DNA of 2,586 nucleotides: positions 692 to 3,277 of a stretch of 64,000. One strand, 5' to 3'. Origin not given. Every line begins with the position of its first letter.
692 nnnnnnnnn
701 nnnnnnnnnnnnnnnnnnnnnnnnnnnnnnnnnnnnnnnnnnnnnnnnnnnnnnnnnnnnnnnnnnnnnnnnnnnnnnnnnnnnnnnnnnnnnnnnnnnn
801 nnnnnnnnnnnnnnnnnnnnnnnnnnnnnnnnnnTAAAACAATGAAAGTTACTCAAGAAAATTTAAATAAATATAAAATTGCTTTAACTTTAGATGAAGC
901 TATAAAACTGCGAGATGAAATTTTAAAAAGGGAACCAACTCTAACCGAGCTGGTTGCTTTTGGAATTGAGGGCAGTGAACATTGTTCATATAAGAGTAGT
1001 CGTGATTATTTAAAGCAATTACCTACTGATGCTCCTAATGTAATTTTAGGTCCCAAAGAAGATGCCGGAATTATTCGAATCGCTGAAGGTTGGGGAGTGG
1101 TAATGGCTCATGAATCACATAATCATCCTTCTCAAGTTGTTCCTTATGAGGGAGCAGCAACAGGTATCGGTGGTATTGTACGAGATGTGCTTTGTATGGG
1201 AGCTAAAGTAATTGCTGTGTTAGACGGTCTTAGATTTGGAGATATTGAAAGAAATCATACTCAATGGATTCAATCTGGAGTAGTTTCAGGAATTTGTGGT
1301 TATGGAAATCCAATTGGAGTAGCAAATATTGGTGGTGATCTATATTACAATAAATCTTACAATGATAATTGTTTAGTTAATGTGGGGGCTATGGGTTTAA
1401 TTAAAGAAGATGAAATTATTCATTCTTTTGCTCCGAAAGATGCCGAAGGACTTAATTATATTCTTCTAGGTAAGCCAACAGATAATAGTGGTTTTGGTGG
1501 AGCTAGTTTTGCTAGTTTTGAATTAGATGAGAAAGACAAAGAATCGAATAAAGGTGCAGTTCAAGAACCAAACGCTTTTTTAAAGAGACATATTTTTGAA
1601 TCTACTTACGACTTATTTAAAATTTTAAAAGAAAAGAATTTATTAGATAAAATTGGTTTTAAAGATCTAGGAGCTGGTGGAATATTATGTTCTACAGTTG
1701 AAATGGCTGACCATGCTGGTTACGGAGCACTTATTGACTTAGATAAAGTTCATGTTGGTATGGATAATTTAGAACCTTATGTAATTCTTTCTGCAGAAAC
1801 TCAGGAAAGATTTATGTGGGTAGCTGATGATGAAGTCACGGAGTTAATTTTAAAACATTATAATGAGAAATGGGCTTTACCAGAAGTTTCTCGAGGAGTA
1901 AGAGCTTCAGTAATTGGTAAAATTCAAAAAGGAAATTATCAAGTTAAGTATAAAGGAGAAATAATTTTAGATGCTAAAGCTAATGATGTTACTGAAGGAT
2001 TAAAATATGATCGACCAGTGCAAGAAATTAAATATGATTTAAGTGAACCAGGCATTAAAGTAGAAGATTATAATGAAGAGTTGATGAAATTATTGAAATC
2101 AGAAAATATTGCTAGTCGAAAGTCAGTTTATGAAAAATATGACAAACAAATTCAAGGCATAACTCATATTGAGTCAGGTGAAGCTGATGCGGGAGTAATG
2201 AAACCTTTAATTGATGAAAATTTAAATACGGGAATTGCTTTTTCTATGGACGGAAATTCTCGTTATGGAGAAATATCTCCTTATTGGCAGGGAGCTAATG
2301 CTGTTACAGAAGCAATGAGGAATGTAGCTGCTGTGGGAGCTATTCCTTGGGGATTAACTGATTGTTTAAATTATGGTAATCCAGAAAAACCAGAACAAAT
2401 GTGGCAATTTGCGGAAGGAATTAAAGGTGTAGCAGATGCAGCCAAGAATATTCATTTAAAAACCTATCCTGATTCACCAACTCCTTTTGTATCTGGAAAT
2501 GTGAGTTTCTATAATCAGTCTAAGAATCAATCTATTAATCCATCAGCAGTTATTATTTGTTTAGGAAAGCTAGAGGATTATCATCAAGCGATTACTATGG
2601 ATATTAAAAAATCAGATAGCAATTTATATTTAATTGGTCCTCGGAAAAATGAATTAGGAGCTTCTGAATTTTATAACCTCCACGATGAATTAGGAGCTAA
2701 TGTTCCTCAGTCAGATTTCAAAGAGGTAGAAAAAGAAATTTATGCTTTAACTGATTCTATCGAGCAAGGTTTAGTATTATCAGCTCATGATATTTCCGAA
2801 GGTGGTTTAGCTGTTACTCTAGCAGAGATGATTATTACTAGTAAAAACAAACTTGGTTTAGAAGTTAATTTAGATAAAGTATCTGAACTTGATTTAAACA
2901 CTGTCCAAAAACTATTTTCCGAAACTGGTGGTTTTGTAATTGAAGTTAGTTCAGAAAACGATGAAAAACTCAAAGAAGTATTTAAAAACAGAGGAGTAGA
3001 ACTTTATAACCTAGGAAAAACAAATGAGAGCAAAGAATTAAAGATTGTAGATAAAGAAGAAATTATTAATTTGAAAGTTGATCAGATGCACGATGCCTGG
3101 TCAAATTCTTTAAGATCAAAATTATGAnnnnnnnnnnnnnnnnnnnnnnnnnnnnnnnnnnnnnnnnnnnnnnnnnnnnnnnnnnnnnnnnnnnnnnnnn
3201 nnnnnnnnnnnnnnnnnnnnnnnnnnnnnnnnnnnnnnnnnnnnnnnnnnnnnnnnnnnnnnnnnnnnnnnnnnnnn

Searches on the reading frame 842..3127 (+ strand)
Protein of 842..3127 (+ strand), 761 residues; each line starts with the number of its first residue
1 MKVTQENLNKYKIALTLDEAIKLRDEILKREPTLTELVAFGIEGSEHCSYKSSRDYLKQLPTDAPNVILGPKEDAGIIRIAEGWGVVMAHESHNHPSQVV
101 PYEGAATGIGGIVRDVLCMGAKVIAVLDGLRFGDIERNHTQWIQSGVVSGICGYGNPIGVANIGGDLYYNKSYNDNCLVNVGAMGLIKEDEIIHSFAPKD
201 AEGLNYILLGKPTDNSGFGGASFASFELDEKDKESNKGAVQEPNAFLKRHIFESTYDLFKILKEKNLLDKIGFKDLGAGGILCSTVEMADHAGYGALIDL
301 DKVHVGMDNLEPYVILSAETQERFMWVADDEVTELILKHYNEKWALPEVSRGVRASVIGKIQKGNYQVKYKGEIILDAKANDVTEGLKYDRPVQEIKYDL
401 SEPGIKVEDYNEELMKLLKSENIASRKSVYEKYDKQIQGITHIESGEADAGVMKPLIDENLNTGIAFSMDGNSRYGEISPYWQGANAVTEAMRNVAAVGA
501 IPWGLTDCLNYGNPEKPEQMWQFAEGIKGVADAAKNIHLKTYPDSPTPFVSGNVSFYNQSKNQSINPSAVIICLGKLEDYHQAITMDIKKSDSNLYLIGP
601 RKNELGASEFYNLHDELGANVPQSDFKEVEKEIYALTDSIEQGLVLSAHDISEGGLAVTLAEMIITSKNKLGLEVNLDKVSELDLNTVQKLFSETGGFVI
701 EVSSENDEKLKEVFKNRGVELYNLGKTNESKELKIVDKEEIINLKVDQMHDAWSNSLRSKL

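Call 26: search_protein_families(library=pfam, proteins=[window:842-3127:+], max_evalue=0.001)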
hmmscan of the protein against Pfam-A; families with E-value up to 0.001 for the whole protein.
window:842-3127:+ (761 aa): 3 families
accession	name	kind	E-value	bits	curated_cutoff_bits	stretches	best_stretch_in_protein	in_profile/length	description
PF00586.29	AIRS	-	8.1e-41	139.4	24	2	73-187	2-112/112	AIR synthase related protein, N-terminal domain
PF02769.27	AIRS_C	-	6.8e-35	121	23.1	2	595-737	6-155/156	AIR synthase related protein, C-terminal domain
PF18072.6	FGAR-AT_linker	-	4e-10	40.5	26.6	1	9-51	6-50/50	Formylglycinamide ribonucleotide amidotransferase linker domain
